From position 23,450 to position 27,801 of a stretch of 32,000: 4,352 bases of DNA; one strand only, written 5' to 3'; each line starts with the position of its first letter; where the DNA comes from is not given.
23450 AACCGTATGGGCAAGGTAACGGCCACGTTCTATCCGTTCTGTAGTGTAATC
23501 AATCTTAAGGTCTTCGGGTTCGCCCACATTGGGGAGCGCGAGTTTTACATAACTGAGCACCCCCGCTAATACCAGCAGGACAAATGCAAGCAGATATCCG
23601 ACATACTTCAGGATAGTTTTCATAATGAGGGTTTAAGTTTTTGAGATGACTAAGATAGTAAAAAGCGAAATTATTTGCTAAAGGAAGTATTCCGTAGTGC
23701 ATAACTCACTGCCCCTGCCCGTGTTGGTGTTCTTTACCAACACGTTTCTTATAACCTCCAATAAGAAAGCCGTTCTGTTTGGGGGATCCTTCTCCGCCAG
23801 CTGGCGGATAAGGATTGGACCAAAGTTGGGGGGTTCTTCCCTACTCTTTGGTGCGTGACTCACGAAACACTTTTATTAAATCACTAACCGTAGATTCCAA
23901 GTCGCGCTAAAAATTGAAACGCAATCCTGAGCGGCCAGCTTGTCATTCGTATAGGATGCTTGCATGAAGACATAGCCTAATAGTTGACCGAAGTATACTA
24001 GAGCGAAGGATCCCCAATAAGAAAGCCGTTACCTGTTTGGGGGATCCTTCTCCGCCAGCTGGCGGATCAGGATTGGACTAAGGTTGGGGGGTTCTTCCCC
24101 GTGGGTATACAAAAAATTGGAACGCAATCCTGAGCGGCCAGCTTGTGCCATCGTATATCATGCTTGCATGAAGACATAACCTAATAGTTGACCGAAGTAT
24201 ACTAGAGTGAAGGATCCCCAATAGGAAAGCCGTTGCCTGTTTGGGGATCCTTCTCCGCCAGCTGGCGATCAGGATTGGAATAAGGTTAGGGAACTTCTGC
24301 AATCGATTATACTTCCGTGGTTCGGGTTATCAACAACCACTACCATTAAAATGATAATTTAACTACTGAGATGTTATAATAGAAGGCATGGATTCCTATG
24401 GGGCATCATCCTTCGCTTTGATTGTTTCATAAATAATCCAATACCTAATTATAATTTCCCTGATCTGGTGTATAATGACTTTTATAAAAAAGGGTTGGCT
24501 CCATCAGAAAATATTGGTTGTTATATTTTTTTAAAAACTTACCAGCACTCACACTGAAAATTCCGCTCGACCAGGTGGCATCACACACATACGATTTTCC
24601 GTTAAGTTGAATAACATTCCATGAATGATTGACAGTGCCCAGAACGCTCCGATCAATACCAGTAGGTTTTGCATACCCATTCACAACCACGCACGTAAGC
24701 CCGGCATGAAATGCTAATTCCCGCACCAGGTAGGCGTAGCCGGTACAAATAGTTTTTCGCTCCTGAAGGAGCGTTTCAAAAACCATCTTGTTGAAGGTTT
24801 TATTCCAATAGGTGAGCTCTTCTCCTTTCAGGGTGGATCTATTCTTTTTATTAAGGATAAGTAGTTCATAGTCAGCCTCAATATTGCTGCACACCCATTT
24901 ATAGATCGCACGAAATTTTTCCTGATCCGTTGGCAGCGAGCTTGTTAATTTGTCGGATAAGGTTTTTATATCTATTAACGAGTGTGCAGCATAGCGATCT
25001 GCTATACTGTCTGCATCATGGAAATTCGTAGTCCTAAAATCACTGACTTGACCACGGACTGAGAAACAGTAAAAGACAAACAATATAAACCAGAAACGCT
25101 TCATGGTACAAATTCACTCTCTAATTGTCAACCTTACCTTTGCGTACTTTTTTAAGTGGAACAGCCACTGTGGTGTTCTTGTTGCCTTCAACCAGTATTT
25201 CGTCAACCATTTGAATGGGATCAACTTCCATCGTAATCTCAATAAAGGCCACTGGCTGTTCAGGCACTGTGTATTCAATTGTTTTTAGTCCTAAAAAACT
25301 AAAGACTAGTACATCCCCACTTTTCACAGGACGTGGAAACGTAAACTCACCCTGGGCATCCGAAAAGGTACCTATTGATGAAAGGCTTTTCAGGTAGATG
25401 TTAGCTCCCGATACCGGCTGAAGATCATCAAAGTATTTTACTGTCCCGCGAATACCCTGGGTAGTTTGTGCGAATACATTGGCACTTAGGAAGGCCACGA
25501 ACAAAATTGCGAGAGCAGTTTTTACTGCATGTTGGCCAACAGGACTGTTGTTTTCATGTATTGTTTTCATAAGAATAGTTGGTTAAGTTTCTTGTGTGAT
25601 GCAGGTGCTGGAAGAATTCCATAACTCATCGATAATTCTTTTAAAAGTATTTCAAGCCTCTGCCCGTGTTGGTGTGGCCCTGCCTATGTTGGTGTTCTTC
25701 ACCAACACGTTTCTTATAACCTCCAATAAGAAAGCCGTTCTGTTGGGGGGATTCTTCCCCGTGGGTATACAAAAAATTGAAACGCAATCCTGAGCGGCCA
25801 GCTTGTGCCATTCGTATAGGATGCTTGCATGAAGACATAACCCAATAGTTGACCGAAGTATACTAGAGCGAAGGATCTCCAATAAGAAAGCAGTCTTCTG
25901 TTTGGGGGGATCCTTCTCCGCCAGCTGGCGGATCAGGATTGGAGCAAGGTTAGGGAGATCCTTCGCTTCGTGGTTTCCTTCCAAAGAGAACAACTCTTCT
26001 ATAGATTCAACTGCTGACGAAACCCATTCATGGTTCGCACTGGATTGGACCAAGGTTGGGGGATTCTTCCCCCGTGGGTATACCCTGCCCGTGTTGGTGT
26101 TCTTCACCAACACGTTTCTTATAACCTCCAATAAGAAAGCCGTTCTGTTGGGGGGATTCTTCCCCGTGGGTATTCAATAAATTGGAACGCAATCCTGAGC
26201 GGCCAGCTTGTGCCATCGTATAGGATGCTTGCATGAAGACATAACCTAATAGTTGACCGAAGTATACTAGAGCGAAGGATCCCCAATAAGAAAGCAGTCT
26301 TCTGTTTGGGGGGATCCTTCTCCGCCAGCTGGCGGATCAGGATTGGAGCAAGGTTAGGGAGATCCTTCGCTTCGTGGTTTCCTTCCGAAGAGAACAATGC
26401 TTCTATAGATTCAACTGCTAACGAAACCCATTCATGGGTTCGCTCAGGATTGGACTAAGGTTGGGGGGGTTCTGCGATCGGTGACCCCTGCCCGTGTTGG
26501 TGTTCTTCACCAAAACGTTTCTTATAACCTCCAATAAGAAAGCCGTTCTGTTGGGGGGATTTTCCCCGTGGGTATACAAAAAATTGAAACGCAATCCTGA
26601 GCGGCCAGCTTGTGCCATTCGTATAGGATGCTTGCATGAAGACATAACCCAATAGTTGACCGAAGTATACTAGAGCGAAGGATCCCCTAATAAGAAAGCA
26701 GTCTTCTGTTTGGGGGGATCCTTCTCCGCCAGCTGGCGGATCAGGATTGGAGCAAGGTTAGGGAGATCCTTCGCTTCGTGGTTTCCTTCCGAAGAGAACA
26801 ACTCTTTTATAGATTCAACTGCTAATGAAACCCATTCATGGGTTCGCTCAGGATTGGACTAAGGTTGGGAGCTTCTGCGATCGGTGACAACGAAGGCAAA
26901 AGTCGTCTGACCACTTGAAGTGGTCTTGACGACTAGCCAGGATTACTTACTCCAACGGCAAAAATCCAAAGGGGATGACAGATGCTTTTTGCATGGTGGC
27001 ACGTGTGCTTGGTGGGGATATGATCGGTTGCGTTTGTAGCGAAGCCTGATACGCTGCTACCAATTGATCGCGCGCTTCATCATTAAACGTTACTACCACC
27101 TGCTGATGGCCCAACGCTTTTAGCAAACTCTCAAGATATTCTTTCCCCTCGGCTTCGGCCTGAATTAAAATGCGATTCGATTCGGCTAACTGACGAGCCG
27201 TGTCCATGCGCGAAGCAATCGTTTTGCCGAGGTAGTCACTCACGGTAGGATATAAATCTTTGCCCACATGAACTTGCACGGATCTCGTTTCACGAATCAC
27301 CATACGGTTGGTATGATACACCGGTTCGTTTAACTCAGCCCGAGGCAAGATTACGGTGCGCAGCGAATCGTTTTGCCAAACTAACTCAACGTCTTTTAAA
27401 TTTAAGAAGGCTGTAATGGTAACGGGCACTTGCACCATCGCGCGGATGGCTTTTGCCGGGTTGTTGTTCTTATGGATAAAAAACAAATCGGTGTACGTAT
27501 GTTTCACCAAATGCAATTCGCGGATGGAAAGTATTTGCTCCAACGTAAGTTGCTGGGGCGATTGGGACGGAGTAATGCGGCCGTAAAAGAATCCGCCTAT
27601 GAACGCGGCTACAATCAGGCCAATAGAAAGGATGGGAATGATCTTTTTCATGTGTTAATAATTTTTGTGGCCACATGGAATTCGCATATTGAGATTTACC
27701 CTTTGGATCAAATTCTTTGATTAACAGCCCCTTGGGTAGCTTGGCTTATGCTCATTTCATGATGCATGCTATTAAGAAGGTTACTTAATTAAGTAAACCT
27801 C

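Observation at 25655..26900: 1.25-kb non-coding block made of three tandem ~400-bp composite units built almost entirely from hairpins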

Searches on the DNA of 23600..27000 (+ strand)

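Call 10: search_rna_families(source=window, start=23600, end=27000, threshold=evalue, max_evalue=10)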
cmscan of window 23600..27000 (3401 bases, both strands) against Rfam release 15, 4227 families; matches with E-value up to 10: 0.
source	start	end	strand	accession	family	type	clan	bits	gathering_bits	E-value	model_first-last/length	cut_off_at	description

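Call 78: search_dna_similar(query=window:26083-26486:+, collection=plasmids, mode=distant, max_evalue=0.001, max_rows=10)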
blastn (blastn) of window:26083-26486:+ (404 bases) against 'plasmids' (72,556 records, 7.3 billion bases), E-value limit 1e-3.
No match.

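Call 79: search_dna_similar(query=window:26083-26486:+, collection=phages, mode=distant, max_evalue=0.001, max_rows=10)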
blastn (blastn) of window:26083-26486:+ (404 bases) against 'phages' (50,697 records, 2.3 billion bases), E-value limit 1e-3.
No match.
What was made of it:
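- Tried and rejected: There were no matches (calls 78, 79).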

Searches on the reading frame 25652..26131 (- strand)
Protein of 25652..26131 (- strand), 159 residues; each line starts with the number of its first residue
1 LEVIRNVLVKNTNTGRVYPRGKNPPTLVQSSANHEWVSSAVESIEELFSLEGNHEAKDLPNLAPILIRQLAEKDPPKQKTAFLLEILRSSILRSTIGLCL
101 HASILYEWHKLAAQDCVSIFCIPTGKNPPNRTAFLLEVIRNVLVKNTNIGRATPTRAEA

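Call 11: search_protein_families(library=pfam, proteins=[window:25652-26131:-], max_evalue=0.01)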
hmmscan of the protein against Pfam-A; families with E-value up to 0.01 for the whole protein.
window:25652-26131:- (159 aa): 0 families

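Call 47: find_homologous_proteins(query=window:25652-26131:-, max_evalue=0.001)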
Query window:25652-26131:- (159 aa): 2 proteins with E <= 0.001 among 36 candidates.
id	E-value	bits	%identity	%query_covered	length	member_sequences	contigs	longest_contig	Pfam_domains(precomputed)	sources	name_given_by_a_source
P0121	3.2e-94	331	99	95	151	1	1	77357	-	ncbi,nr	ncbi:MAG: hypothetical protein JNM78_06085 [Cyclobacteriaceae bacterium]|nr:hypothetical protein [Cy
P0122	7.1e-11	60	94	22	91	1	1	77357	-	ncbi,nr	ncbi:MAG: hypothetical protein JNM78_06110 [Cyclobacteriaceae bacterium]|nr:hypothetical protein [Cy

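Call 48: find_encoding_contigs(protein=P0122, flank=10000, max_places=2)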
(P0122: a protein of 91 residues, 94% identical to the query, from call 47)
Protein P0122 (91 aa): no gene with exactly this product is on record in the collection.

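Call 49: find_encoding_contigs(protein=P0121, flank=10000, max_places=2)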
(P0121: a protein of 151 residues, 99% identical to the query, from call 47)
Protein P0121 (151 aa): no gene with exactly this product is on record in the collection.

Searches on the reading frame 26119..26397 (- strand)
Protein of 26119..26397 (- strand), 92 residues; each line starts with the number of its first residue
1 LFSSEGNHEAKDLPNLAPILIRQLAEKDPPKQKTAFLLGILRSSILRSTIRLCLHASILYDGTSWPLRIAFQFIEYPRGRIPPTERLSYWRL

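Call 111: search_protein_representatives(protein=window:26119-26397:-)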
Query: 92 residues. Proteins with E-value up to 0.001 (for the whole library): 2; up to 1e-10: 1; up to 1e-30: 0. The best 2 are listed.
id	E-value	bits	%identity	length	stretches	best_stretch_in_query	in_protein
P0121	1.8e-30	121.0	66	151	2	1-84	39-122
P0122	8.4e-04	35.6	76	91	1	60-84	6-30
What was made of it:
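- On Insertion sequence / coding mobile element: The ORFs in the array have no Pfam hit and no homologues outside the source MAG (calls 11, 47, 111).
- Checked: In 5.8 billion clustered proteins, and in an exhaustive HMMER scan of 1.84 billion representatives, the repeat-borne ORFs match only two ORFs of the source MAG itself (calls 47, 111).
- Tried and rejected: They hit only the source MAG (calls 47, 111).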

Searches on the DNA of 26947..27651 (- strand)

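Call 94: search_rna_families(sources=[L004, L007, L009, L012, L019, L021], threshold=gathering)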
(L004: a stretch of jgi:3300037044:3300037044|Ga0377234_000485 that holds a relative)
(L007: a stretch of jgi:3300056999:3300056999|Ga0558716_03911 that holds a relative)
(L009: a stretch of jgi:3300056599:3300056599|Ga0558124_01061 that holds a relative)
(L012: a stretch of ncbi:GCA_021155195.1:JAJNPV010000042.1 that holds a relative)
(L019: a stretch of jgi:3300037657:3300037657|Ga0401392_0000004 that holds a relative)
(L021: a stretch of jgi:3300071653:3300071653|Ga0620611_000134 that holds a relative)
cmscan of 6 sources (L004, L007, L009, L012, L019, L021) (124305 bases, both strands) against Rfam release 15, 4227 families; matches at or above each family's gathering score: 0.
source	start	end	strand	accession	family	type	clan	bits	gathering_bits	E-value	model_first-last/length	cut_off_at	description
